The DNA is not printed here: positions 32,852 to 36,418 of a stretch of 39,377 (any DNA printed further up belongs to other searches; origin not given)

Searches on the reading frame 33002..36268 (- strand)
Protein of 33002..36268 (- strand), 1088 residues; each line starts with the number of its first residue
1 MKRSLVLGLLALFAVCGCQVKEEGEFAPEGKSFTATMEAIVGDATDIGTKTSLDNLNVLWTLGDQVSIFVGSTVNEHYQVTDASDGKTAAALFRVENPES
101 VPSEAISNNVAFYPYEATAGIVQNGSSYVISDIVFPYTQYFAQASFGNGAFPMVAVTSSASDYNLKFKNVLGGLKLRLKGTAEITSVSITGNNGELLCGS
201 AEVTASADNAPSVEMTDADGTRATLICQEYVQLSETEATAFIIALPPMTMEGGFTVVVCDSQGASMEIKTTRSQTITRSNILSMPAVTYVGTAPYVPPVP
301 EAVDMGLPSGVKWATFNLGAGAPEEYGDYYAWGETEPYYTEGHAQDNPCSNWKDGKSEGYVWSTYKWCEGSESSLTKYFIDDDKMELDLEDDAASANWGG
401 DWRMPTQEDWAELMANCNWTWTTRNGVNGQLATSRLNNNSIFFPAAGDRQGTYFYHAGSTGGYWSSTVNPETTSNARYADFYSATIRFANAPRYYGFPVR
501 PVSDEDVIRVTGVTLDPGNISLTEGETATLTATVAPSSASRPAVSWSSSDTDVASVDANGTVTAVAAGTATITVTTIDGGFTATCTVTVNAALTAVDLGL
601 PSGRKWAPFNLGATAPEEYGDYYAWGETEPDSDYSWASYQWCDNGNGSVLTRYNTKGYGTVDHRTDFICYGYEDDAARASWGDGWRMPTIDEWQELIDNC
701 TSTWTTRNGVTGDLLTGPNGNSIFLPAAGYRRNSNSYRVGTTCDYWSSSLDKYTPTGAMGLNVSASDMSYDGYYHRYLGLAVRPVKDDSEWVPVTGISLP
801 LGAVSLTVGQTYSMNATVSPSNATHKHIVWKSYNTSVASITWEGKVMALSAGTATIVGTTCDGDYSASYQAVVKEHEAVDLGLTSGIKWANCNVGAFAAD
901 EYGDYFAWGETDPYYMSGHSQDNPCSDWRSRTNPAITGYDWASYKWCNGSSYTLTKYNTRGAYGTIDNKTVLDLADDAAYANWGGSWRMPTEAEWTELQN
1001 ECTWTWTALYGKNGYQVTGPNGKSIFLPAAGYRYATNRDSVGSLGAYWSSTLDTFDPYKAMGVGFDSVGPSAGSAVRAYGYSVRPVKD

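Call 8: search_protein_families(library=ncbifam, proteins=[window:33002-36268:-], max_evalue=1)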
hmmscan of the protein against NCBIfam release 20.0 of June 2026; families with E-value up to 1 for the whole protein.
window:33002-36268:- (1088 aa): 2 families
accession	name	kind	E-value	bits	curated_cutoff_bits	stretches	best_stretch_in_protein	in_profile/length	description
TIGR02145.1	Fib_succ_major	domain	1.9e-13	51.5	41.65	3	401-504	65-176/176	FISUMP domain-containing protein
NF053514.2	JUQZ_fam_ocin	equivalog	0.0012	19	40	1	549-589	66-106/107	BLB8/JUQZ-1 family protein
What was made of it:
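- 33002..36268 (-): 1088-aa lipoprotein C: the same pilin-like N-domain (about 35408-36217), followed by FISUMP/DUF1566 lectin domains and Big_2 domains. Call 8: TIGR02145 51.5 bits.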

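Call 19: search_protein_families(library=pfam, proteins=[window:33002-36268:-], max_evalue=0.001)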
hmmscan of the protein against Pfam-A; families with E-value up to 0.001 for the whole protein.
window:33002-36268:- (1088 aa): 4 families
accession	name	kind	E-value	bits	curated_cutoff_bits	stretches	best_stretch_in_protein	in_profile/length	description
PF02368.24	Big_2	-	1e-31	109.1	22.8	2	510-587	2-79/79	Bacterial Ig-like domain (group 2)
PF07603.17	Lcl_C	-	2.4e-16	60.5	34.9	3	683-785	43-116/117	Lcl C-terminal domain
PF09603.15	Fib_succ_major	-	1.4e-07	32.4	33.9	0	398-501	66-185/187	Fibrobacter succinogenes major domain (Fib_succ_major)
PF22359.2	Big-like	-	0.00021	21.9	27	1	545-591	4-48/48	Bacterial Ig-like domain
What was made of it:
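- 33002..36268 (-): Call 19: Big_2 109 bits, Lcl_C 60.5 bits.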
